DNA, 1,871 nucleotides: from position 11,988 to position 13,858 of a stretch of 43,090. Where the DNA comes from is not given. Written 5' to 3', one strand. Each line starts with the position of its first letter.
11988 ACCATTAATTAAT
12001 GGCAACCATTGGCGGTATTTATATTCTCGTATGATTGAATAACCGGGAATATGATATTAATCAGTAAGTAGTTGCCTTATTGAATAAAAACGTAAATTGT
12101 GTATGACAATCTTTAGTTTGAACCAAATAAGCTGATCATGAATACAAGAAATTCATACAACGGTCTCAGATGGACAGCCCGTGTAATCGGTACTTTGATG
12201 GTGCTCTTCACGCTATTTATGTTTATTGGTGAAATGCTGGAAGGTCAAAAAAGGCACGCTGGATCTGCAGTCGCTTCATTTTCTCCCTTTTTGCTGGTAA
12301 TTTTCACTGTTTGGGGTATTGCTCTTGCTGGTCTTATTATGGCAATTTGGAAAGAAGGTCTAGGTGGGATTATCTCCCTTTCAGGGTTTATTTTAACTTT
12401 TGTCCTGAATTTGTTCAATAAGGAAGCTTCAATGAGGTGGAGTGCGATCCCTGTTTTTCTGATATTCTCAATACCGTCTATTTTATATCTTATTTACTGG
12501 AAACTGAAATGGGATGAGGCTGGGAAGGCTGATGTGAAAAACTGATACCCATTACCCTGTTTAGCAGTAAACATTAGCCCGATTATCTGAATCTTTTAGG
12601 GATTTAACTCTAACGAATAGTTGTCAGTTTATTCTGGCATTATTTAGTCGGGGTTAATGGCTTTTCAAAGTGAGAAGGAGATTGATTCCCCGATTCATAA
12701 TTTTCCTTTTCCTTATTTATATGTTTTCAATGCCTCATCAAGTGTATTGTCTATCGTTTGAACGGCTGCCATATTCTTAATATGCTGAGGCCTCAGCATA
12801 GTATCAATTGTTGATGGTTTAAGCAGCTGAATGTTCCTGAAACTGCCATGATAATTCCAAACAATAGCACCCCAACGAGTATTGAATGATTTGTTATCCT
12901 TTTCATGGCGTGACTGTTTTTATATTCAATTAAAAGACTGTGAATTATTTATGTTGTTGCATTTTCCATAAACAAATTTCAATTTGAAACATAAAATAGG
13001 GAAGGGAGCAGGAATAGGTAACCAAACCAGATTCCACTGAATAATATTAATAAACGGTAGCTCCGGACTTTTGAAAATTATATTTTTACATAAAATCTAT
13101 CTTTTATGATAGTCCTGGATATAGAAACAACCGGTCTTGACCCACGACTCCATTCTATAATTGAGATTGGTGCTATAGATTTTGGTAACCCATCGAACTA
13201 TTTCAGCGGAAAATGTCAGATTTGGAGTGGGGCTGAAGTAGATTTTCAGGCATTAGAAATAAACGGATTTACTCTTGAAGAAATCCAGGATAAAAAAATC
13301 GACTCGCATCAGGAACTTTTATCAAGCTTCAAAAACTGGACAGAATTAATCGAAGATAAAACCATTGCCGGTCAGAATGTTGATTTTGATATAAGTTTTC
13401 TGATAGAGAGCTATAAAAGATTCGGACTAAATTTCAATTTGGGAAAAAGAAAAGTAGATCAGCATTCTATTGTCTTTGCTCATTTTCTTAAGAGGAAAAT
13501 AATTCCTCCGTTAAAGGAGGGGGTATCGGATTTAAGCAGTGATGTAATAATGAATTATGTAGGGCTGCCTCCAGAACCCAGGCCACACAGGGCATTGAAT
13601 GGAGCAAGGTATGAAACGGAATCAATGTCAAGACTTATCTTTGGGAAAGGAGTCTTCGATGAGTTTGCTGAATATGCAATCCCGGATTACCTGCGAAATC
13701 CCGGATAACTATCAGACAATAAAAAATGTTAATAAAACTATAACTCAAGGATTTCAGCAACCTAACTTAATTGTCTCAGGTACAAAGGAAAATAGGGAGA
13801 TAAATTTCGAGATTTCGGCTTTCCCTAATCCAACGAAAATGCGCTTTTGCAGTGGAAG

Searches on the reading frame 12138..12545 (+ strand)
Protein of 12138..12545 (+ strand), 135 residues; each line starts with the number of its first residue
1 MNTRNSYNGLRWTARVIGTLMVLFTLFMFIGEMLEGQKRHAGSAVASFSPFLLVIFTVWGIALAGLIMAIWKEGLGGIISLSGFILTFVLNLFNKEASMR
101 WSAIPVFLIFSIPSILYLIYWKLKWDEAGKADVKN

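Call 72: search_protein_families(library=pfam, proteins=[window:12138-12545:+])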
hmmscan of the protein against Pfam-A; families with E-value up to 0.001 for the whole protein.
window:12138-12545:+ (135 aa): 1 family
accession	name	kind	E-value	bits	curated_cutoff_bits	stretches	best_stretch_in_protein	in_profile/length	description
PF24709.1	DUF7670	-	3.8e-11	43.8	29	1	8-124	6-113/118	Domain of unknown function (DUF7670)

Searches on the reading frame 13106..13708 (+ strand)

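Call 72: search_protein_families(library=pfam, proteins=[window:13106-13708:+])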
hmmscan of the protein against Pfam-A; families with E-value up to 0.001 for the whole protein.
window:13106-13708:+ (200 aa): 2 families
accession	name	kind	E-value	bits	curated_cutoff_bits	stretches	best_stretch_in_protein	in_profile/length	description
PF00929.31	RNase_T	-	1.1e-11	46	24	1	2-165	1-155/164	Exonuclease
PF16473.11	Rv2179c-like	-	2.8e-05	24.3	27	1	2-117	3-121/177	3'-5' exoribonuclease Rv2179c-like domain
